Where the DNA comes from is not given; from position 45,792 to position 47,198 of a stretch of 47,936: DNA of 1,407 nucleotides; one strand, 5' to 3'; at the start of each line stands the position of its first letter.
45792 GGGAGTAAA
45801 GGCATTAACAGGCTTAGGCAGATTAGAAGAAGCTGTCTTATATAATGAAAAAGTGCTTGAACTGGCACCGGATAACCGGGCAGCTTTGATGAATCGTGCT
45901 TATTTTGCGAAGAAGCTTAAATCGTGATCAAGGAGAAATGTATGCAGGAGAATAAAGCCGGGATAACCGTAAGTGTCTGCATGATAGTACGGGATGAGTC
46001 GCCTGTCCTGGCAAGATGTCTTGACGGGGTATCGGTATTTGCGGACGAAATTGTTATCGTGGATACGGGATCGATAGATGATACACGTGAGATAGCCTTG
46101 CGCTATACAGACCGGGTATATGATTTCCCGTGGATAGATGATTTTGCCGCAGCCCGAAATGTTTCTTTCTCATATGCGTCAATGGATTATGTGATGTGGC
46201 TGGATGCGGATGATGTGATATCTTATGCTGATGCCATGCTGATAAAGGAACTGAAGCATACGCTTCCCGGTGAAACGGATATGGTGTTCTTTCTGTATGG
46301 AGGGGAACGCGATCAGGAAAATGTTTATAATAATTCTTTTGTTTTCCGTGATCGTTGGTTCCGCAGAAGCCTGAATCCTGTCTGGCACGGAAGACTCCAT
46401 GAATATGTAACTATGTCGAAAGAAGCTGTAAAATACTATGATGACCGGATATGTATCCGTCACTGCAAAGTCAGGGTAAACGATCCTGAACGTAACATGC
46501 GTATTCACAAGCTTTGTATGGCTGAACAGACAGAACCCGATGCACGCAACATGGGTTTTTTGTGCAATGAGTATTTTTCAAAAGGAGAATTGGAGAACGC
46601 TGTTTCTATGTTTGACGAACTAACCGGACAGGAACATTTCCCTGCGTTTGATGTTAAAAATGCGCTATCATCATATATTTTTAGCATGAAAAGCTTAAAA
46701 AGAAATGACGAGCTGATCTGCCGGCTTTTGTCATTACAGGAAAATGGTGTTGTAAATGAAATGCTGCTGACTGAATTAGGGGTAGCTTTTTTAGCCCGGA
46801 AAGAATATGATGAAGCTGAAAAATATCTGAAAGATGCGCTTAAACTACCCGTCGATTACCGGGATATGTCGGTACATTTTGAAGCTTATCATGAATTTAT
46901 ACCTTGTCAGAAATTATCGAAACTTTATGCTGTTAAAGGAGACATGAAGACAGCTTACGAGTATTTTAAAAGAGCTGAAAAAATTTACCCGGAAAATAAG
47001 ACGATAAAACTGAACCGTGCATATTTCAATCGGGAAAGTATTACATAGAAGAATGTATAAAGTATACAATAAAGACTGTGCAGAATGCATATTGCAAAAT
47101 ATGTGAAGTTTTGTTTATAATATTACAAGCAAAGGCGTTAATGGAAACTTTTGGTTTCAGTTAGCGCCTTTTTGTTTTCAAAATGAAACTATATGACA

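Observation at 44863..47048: Two paralogous SunS-type (GT2 + TPR) glycosyltransferases immediately downstream of the precursor pair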

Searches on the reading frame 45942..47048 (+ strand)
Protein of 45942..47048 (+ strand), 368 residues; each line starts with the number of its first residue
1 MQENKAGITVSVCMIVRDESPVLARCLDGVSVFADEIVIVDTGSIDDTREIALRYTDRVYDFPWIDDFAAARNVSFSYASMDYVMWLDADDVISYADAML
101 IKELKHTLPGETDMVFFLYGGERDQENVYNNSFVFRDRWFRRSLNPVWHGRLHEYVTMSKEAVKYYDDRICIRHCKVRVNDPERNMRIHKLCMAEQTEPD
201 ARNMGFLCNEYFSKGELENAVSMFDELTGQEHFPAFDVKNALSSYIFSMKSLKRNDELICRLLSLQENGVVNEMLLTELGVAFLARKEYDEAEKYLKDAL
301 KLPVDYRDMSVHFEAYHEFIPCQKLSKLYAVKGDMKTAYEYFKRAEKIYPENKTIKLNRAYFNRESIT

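Call 4: search_protein_families(library=pfam, proteins=[window:45942-47048:+], max_evalue=0.01)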
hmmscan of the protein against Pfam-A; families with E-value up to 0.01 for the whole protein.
window:45942-47048:+ (368 aa): 13 families
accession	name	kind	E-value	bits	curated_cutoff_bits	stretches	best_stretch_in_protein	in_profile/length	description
PF00535.33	Glycos_transf_2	-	1.6e-16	61.1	23.3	1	11-129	1-128/168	Glycosyl transferase family 2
PF07719.23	TPR_2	-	3.5e-08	33.4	27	1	276-302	4-30/34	Tetratricopeptide repeat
PF00515.34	TPR_1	-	1.1e-07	31.7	27.8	1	276-302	4-30/34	Tetratricopeptide repeat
PF13181.12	TPR_8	-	1.7e-07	31.3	25.7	0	322-352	4-34/34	Tetratricopeptide repeat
PF13428.12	TPR_14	-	2.9e-07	31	23.5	0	276-302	4-30/44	Tetratricopeptide repeat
PF13176.12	TPR_7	-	3.5e-06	27.1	27.9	0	276-308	2-34/36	Tetratricopeptide repeat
PF14559.12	TPR_19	-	0.00011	22.8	25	0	278-301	30-53/68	Tetratricopeptide repeat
PF10111.15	Glyco_tranf_2_2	-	0.00018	21.5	27.3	1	35-95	30-96/276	Glycosyltransferase like family 2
PF13424.12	TPR_12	-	0.00037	21.1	30.1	0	276-301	48-73/77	Tetratricopeptide repeat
PF13432.12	TPR_16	-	0.00078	20.3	32.7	0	278-301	36-59/65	Tetratricopeptide repeat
PF13374.12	TPR_10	-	0.0013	19.1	27.5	1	276-301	5-30/42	Tetratricopeptide repeat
PF13704.12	Glyco_tranf_2_4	-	0.0017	19.2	27.5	1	17-98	1-89/98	Glycosyl transferase family 2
PF13174.12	TPR_6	-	0.0066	17.5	26.3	0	279-301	6-28/33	Tetratricopeptide repeat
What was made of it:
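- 45942..47048 (+): GT2, 368 aa: a GT2-family GT-A catalytic domain followed by TPR repeats. It is a paralogue of GT1 and the more conserved of the two across the family. Pfam PF00535 E 2e-16, and TPR_2/TPR_1/TPR_8 above cutoff (call 4).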

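Call 6: search_solved_structures(query=window:45942-47048:+, max_evalue=0.01, show_alignments=2)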
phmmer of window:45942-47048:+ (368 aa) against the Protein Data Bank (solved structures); distinct sequences matched with E-value up to 0.01: 7.
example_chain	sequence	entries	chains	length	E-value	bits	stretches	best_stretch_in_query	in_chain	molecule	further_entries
22ao_A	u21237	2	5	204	9.3e-22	80.9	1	10-98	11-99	GmaR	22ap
7msp_A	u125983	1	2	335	1.9e-09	40.4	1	9-155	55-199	SPbeta prophage-derived glycosyltransferase SunS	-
7msn_A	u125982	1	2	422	2.9e-09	39.8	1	9-155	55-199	SPbeta prophage-derived glycosyltransferase SunS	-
7msk_A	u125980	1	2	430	4.4e-09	39.2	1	12-92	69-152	Glyco_trans_2-like domain-containing protein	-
2wqh_A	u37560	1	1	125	0.0013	21.2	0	279-359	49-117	CTPR3Y3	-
5hea_A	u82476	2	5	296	0.0037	19.8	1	9-94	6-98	Putative glycosyltransferase (GalT1)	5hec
7obi_A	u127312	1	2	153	0.0044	19.5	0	324-355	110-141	CTPR-rv4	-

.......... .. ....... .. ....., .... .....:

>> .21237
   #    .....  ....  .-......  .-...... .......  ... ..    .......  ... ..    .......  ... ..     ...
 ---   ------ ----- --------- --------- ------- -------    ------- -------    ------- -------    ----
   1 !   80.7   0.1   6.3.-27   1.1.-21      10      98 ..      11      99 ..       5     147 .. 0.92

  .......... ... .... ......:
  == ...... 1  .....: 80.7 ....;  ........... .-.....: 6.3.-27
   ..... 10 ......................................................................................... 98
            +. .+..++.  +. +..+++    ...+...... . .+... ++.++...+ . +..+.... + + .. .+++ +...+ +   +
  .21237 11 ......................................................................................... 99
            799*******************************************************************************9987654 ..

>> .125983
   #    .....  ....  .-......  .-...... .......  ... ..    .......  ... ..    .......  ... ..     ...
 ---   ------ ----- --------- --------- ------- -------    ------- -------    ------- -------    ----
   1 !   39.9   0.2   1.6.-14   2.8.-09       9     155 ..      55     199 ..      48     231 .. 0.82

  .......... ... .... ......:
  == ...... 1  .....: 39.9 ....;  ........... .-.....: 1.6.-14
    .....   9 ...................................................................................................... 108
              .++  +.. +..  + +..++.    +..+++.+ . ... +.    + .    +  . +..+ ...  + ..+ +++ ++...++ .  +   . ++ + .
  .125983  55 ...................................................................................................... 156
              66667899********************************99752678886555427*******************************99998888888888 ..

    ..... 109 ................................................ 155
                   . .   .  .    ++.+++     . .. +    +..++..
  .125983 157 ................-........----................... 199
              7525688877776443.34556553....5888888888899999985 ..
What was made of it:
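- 45942..47048 (+): PDB sequence hits: GmaR E 9e-22 and SunS E 2e-9 (call 6).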

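Call 10: search_protein_families(library=ncbifam, proteins=[window:45942-47048:+], max_evalue=0.01)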
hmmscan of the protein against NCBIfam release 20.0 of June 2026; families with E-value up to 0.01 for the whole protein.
window:45942-47048:+ (368 aa): 12 families
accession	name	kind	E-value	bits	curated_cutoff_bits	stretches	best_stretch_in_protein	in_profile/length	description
TIGR04195.1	S_glycosyl_SunS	equivalog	1.1e-11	44.3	350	1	9-94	58-144/421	SunS family peptide S-glycosyltransferase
NF007482.0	PRK10073.1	equivalog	5.5e-07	28.9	423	1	25-94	23-99/334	glycosyltransferase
TIGR03965.1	mycofact_glyco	equivalog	8.1e-06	25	280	1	9-91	75-165/467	mycofactocin biosynthesis glycosyltransferase MftF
TIGR02917.1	PEP_TPR_lipo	equivalog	5.1e-05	21.3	312.2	0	212-301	306-391/899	XrtA/PEP-CTERM system TPR-repeat protein PrsT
NF047683.1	TeichurnBiosyTuaG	equivalog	0.00049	19.8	400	1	36-93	37-99/252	teichuronic acid biosynthesis protein TuaG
NF010496.0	PRK13915.1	equivalog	0.0005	19.2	262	1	2-61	25-90/307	glucosyl-3-phosphoglycerate synthase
TIGR03937.1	PgaC_IcaA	equivalog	0.004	16.2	422.3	1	35-105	75-151/407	poly-beta-1,6-N-acetyl-D-glucosamine synthase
TIGR00540.1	TPR_hemY_coli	hypoth_equivalog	0.0044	15.8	142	1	269-344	322-384/385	heme biosynthesis-associated TPR protein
NF041875.1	EPS_EpsD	equivalog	0.0046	16.4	370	1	35-104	31-101/325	exopolysaccharide biosynthesis glycosyltransferase EpsD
NF040959.1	MamA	equivalog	0.0056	16.2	200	0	212-345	48-199/204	magnetosome protein MamA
NF047558.1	TPR_END_plus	domain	0.0058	16.6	32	0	325-354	5-34/56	TPR end-of-group domain-containing protein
TIGR04283.1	glyco_like_mftF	equivalog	0.0063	16.1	182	1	11-108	2-97/221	TIGR04283 family arsenosugar biosynthesis glycosyltransferase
